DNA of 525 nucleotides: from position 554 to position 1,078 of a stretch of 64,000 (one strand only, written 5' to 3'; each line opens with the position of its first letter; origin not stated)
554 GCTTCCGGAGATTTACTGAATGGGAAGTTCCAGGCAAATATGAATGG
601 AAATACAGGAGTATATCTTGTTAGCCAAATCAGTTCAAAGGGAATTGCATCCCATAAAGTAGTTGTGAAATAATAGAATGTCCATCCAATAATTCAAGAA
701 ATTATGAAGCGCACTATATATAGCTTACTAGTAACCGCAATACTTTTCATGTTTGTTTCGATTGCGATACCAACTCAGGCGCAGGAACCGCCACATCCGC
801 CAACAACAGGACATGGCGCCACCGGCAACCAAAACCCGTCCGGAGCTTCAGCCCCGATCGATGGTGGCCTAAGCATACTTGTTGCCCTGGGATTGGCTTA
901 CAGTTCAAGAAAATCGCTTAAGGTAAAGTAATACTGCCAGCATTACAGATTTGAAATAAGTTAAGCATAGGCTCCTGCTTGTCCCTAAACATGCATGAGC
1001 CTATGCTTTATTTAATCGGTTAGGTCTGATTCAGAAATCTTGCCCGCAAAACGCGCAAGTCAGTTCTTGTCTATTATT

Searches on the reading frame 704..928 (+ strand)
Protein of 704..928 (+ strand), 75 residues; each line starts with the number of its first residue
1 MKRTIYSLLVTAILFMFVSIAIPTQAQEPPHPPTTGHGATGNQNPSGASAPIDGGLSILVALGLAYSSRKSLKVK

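Call 5: search_protein_families(library=ncbifam, proteins=[window:704-928:+], max_evalue=10)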
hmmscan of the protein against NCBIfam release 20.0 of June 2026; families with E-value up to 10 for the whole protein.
seq(75 aa): 2 families
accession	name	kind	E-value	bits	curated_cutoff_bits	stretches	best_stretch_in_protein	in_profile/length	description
NF046080.1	PID_CTERM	domain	2.4e-07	30.4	26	1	51-66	2-17/25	PID-CTERM protein-sorting domain-containing protein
NF041742.1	WGxxGxxG_fam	subfamily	0.089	13.4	35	1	1-37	1-35/69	WGxxGxxG family protein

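Call 6: search_protein_families(library=pfam, proteins=[window:704-928:+], max_evalue=10)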
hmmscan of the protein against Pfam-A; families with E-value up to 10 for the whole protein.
seq(75 aa): 0 families

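Call 10: find_homologous_proteins(query=window:704-928:+, max_evalue=0.1)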
Query seq(75 aa) (75 aa): 18 proteins with E <= 0.1 among 21 candidates.
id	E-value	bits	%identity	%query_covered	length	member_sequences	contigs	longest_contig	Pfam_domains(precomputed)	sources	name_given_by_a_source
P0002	7.2e-41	154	100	100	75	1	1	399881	PF28310.1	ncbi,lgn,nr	ncbi:MAG: hypothetical protein HXX13_02155 [Bacteroidetes bacterium]|nr:hypothetical protein [Bacter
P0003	3.8e-22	95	61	100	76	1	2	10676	PF28310.1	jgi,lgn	-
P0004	8.2e-20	88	57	100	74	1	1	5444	PF28310.1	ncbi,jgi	jgi:hypothetical protein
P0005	1.1e-19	87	59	100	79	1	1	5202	PF28310.1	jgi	jgi:hypothetical protein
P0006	1.4e-19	87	57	100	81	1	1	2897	PF28310.1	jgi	jgi:hypothetical protein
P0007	1.7e-19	87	61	100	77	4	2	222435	PF28310.1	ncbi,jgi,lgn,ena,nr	ncbi:MAG: hypothetical protein IPH88_02505 [Bacteroidales bacterium]|nr:hypothetical protein [Bacter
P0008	9.8e-19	84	60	97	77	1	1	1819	PF28310.1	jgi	jgi:hypothetical protein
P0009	1.3e-18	84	59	100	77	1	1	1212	PF28310.1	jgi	jgi:hypothetical protein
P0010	2.2e-18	83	58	97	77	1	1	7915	PF28310.1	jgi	jgi:hypothetical protein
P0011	3.5e-18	83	59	97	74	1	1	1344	PF28310.1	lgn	-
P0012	3.8e-18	83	72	63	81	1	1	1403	PF28310.1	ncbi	-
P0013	6.1e-18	82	73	67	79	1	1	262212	PF28310.1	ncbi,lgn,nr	ncbi:MAG: hypothetical protein HXX13_07540 [Bacteroidetes bacterium]|nr:hypothetical protein [Bacter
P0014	8.3e-18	82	62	91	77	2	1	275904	PF28310.1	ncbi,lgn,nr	ncbi:MAG: hypothetical protein IPH88_06450 [Bacteroidales bacterium]|nr:hypothetical protein [Bacter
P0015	1.1e-17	81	56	100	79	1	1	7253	PF28310.1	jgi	jgi:hypothetical protein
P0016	1.3e-17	81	67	80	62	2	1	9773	PF28310.1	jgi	-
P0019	9.5e-9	53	55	68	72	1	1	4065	PF28310.1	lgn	-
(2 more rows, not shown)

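Call 19: find_encoding_contigs(protein=P0013, flank=10000, max_places=3)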
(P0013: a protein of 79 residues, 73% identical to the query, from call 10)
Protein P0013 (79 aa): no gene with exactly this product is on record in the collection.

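Call 20: find_encoding_contigs(protein=P0007, flank=10000, max_places=3)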
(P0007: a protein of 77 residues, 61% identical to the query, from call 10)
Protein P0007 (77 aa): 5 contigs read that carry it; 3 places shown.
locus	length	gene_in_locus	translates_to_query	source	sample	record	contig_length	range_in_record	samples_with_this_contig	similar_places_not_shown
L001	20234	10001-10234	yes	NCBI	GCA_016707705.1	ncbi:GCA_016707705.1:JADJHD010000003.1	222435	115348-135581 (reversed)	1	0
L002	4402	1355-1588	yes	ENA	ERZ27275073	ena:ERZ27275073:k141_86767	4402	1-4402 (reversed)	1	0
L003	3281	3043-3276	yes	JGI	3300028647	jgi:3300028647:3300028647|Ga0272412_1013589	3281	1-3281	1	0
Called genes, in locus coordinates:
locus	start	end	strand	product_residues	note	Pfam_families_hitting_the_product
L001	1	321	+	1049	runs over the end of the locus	PF00041:fn3 (faint)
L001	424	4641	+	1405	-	PF19408:PKD_6 (weak), PF21307:Glyco_hydro_95_C (faint), PF19408:PKD_6, PF18962:Por_Secre_tail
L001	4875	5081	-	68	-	-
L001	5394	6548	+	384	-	PF04231:Endonuclease_1, PF00041:fn3 (weak)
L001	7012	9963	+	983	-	PF18962:Por_Secre_tail (faint)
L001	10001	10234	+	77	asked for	PF28310:PID_CTERM (weak)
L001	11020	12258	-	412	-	-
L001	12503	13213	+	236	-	-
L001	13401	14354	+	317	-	PF07670:Gate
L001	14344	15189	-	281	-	PF01261:AP_endonuc_2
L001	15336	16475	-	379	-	PF00465:Fe-ADH, PF13685:Fe-ADH_2, PF25137:ADH_Fe_C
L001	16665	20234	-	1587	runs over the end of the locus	PF21471:Reelin_subrepeat-B (faint), PF19190:BACON_2, PF13004:BACON, PF19190:BACON_2, PF13004:BACON, PF19190:BACON_2, PF13004:BACON (weak), PF18962:Por_Secre_tail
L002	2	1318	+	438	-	?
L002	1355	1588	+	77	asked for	PF28310:PID_CTERM (weak)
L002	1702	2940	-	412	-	-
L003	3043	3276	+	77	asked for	PF28310:PID_CTERM (weak)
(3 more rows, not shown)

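Call 25: find_related_loci(query=A2, collection=genome_contigs, flank=10000)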
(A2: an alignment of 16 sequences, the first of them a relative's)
Query A2 (75 aa) in genome_contigs; peptide patterns used: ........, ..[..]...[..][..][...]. (x = any residue, [..] = any of these).
599 stretches matched a pattern (row limit reached: there are more); 120 encode a relative of the query (tblastn E <= 1e-3); the best 80 are kept; 80 distinct loci.
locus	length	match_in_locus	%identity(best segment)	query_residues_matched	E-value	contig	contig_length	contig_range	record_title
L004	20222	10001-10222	61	1-75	2e-24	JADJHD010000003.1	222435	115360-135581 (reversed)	MAG: Bacteroidales bacterium isolate Damh_18-Q3-R51-60_MAXAC.107 tig00002365-10-2222520, whole genome shotgun sequence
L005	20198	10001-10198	62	3-70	2e-19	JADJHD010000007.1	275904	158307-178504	MAG: Bacteroidales bacterium isolate Damh_18-Q3-R51-60_MAXAC.107 tig00003308-10-2748980, whole genome shotgun sequence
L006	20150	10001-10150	59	23-73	5e-16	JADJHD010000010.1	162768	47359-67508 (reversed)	MAG: Bacteroidales bacterium isolate Damh_18-Q3-R51-60_MAXAC.107 tig00004479-10-1626290, whole genome shotgun sequence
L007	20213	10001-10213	45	1-75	7e-15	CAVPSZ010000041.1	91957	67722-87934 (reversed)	MAG: uncultured Bacteroidales bacterium isolate MFD00032.bin.2.138 genome assembly, contig: contig_78832, whole genome s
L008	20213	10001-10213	43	1-75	5e-14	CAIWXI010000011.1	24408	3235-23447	MAG: uncultured Bacteroidales bacterium isolate Kiruna_bin-10044 genome assembly, contig: bin-10044:011/166, whole genom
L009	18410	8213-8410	47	3-75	5e-13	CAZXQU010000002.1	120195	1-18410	MAG TPA_asm: uncultured Prolixibacteraceae bacterium isolate SRP178699_co1_374 genome assembly, contig: NODE_77_length_1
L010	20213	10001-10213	45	1-75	5e-13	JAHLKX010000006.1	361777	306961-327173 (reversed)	MAG: Bacteroidetes bacterium isolate MAG39 NODE_109_length_361777_cov_1591.109944, whole genome shotgun sequence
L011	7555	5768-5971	45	1-75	6e-12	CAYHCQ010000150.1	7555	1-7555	MAG TPA_asm: uncultured Prolixibacteraceae bacterium isolate ERP119702_co1_129 genome assembly, contig: NODE_13857_lengt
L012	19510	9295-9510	44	1-75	3e-11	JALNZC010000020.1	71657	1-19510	MAG: Bacteroidales bacterium isolate SO_2017_GW1 bin 88 NODE_2161_length_71657_cov_1.277562_OW334_2017, whole genome sho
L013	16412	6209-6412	45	1-75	4e-11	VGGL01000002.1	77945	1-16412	MAG: Bacteroidetes bacterium isolate K_DeepCast_150m_m2_049 K_DeepCast_150m_m2_049_Ga0194126_10000320, whole genome shot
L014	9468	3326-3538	43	3-75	7e-11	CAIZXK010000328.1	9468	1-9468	MAG: uncultured Bacteroidales bacterium isolate Loc090721-8-6m_bin-0401 genome assembly, contig: bin-0401:328/779, whole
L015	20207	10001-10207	38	1-73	7e-11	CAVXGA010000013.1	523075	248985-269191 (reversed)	MAG: uncultured Bacteroidales bacterium isolate MFD02416.bin.2.9 genome assembly, contig: contig_57857, whole genome sho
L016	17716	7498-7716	40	1-75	1e-10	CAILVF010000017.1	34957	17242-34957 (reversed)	MAG: uncultured Bacteroidales bacterium isolate D14_bin-1408 genome assembly, contig: bin-1408:17/93, whole genome shotg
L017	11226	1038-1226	45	1-74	9e-11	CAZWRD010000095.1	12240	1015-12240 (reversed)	MAG TPA_asm: uncultured Bacteroides sp. isolate SRP272421_co2_760 genome assembly, contig: NODE_17975_length_12240_cov_7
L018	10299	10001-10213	41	3-75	1e-10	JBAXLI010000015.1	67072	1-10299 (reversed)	MAG: Bacteroidota bacterium isolate ELA423 MAG423_15, whole genome shotgun sequence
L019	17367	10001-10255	40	1-75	1e-10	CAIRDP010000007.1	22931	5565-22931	MAG: uncultured Bacteroidales bacterium isolate AM5_bin-0527 genome assembly, contig: bin-0527:07/67, whole genome shotg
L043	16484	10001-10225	42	1-75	3e-7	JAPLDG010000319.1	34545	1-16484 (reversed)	MAG: Bacteroidetes bacterium isolate LacPavin_0419_WC70L_MAG_45_7 LacPavin_0419_WC70L_scaffold_262665, whole genome shot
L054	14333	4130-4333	39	1-75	2e-6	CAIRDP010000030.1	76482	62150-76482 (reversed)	MAG: uncultured Bacteroidales bacterium isolate AM5_bin-0527 genome assembly, contig: bin-0527:30/67, whole genome shotg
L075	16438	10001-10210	43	1-75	3e-5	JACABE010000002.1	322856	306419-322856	MAG: Bacteroidetes bacterium isolate Cfx3-09 MAG09_2, whole genome shotgun sequence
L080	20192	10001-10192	37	2-75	4e-5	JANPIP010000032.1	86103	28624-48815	MAG: Chitinophagales bacterium isolate VAR_61_metabat_56 VAR_61_k141_2995098, whole genome shotgun sequence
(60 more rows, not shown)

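Call 30: search_protein_representatives(alignment_id=A1)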
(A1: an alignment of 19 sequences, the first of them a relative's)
Query: 19 sequences, 78 profile positions. Proteins with E-value up to 0.001 (for the whole library): 1966; up to 1e-10: 351; up to 1e-30: 0. The best 150 are listed.
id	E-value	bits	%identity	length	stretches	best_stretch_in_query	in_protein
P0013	2.5e-30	120.2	-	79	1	1-76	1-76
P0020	3.1e-30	120.0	-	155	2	1-76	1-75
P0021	4.2e-25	103.5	-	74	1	5-75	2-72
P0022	9.6e-24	99.1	-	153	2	11-74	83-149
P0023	2.9e-23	97.6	-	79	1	1-76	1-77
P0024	8.3e-23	96.1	-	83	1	1-76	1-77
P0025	1.4e-22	95.4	-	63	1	16-75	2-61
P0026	6.3e-22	93.3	-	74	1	6-77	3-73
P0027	1.4e-21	92.2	-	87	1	1-77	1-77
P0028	1.4e-21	92.2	-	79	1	1-75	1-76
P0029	1.9e-21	91.8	-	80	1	1-76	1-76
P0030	4.7e-21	90.5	-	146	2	2-75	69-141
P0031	1.0e-20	89.4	-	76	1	1-74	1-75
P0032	2.2e-20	88.4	-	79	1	1-75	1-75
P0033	3.4e-20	87.8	-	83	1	6-77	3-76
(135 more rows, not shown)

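Call 70: find_encoding_contigs(protein=P0002, flank=10000, max_places=2)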
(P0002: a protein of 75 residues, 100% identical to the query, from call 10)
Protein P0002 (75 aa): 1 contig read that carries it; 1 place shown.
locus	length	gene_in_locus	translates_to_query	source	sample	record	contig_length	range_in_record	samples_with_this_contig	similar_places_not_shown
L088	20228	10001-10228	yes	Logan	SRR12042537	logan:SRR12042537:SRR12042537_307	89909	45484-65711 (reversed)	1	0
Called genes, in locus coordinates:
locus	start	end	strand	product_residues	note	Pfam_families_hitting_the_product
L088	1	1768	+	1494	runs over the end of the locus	PF06832:BiPBP_C (faint), PF19408:PKD_6, PF18962:Por_Secre_tail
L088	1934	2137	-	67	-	-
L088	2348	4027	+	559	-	PF04231:Endonuclease_1, PF19408:PKD_6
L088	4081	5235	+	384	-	PF04231:Endonuclease_1, PF00041:fn3 (weak)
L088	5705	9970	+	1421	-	PF00932:LTD (weak)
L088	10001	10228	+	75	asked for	PF28310:PID_CTERM (weak)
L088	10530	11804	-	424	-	-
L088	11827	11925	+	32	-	-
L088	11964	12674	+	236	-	-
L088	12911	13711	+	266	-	PF07670:Gate (weak)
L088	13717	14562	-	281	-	PF01261:AP_endonuc_2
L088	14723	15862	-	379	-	PF00465:Fe-ADH, PF13685:Fe-ADH_2, PF25137:ADH_Fe_C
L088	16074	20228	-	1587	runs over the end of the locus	PF19190:BACON_2, PF13004:BACON, PF19190:BACON_2, PF13004:BACON, PF19190:BACON_2, PF19190:BACON_2, PF19190:BACON_2, PF18962:Por_Secre_tail, +3 more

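Call 73: search_protein_families(library=pfam, alignment_id=A6, max_evalue=0.001)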
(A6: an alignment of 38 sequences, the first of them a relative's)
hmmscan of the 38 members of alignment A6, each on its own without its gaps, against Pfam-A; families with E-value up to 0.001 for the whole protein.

A. member 1, L088:5705-9967:+ (1421 aa): 1 family
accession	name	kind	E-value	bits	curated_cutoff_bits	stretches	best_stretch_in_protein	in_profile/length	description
PF00932.25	LTD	-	3.2e-07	31.1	34.3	1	734-846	5-108/109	Lamin Tail Domain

B. families by the number of members that match (of 38 scanned): 17 families
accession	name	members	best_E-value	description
PF18962.6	Por_Secre_tail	15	3.2e-10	Secretion system C-terminal sorting domain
PF10162.14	G8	5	2.7e-11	G8 domain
PF17957.7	Big_7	2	1.5e-16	Bacterial Ig domain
PF00041.27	fn3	2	1.6e-08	Fibronectin type III domain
PF11589.14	DUF3244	2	5.4e-06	Domain of unknown function (DUF3244)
PF16656.11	Pur_ac_phosph_N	2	1.5e-05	Purple acid Phosphatase, N-terminal domain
PF13385.13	Laminin_G_3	1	1.7e-26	Concanavalin A-like lectin/glucanases superfamily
PF19886.4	DUF6359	1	4.2e-23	Domain of unknown function (DUF6359)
PF19081.6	Ig_7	1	1.2e-11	Ig-like domain CHU_C associated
PF12951.13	PATR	1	2.6e-11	Passenger-associated-transport-repeat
PF16640.11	Big_3_5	1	8.3e-11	Bacterial Ig-like domain (group 3)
PF00932.25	LTD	1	3.2e-07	Lamin Tail Domain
PF16410.10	DUF5018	1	1.2e-06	Domain of unknown function (DUF5018)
PF16820.11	PKD_3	1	5.1e-05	PKD-like domain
PF22243.2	DUF5018-rel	1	0.00016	DUF5018-related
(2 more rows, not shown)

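Call 74: search_protein_families(library=ncbifam, proteins=[L088:8018-9967:+, L004:8011-9960:+, L014:1347-3296:+, L019:8077-10026:+, L054:2164-4113:+, L080:8093-9997:+, L075:981-2930:+, L043:8030-9979:+], max_evalue=0.001)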
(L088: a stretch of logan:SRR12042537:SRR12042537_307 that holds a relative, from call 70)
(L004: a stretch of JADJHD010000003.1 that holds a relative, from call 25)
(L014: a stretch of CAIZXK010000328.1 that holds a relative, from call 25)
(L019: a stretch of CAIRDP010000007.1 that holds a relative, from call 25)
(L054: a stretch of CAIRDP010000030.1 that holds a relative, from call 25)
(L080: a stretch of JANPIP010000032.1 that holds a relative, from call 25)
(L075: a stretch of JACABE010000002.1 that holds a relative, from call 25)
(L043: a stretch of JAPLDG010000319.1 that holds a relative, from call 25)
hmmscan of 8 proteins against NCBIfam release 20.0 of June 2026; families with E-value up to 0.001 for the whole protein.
L088:8018-9967:+ (650 aa): 1 family
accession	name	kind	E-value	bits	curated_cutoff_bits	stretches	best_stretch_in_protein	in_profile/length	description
TIGR04183.1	Por_Secre_tail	domain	2.7e-06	27.3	23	1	582-650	1-72/72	T9SS type A sorting domain-containing protein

L004:8011-9960:+ (650 aa): 1 family
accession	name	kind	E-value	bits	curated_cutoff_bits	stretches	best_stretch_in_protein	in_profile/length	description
TIGR04183.1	Por_Secre_tail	domain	1.3e-06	28.3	23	1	587-650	10-72/72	T9SS type A sorting domain-containing protein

L014:1347-3296:+ (650 aa): 2 families
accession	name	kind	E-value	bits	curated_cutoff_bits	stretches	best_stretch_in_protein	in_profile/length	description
NF033708.1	T9SS_Cterm_ChiA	domain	2.2e-06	27.4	40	1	597-642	1-48/55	T9SS sorting signal type C domain-containing protein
TIGR04183.1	Por_Secre_tail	domain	1.2e-05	25.2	23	1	582-650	1-72/72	T9SS type A sorting domain-containing protein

L019:8077-10026:+ (650 aa): 1 family
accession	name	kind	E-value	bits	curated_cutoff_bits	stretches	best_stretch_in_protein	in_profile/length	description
TIGR04183.1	Por_Secre_tail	domain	8.5e-05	22.5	23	1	592-647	17-70/72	T9SS type A sorting domain-containing protein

L054:2164-4113:+ (650 aa): 2 families
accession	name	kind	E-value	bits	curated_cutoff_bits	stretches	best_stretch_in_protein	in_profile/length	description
TIGR04183.1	Por_Secre_tail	domain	2.4e-06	27.4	23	1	590-648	13-70/72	T9SS type A sorting domain-containing protein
NF033708.1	T9SS_Cterm_ChiA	domain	0.00087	19.1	40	0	598-648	2-53/55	T9SS sorting signal type C domain-containing protein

L080:8093-9997:+ (635 aa): 1 family
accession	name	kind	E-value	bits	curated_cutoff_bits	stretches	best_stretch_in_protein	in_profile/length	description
TIGR04183.1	Por_Secre_tail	domain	5.9e-09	35.8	23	1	559-635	2-72/72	T9SS type A sorting domain-containing protein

L075:981-2930:+ (650 aa): 2 families
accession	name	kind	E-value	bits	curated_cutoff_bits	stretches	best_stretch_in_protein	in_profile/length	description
TIGR04183.1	Por_Secre_tail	domain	7.7e-06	25.8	23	1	588-650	11-72/72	T9SS type A sorting domain-containing protein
NF033708.1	T9SS_Cterm_ChiA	domain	0.00072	19.4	40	1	598-638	2-43/55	T9SS sorting signal type C domain-containing protein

L043:8030-9979:+ (650 aa): 1 family
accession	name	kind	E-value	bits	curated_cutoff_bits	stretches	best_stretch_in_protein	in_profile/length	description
TIGR04183.1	Por_Secre_tail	domain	2.4e-05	24.2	23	1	587-648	11-71/72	T9SS type A sorting domain-containing protein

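Call 77: search_solved_structures(query=A7, max_evalue=1)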
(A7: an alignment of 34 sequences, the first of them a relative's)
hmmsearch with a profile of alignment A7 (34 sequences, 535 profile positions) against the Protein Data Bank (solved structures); distinct sequences matched with E-value up to 1: 4.
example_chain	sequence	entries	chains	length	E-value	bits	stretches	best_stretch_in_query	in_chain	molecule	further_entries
8gl6_D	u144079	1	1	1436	2.4e-53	185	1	36-525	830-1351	RemA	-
8gl8_D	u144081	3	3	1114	4.4e-42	147.9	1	18-526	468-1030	RemZ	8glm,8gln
6to1_A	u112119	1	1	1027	1.6e-21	80.1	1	96-371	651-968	Minor fimbrium subunit Mfa5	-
4fmr_A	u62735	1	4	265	0.53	12.3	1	65-188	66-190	uncharacterized hypothetical protein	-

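Call 84: search_solved_structures(query=L088:5705-9967:+, max_evalue=0.01, show_alignments=1)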
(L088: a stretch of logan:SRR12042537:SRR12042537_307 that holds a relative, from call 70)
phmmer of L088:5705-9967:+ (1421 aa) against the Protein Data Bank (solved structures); distinct sequences matched with E-value up to 0.01: 0.
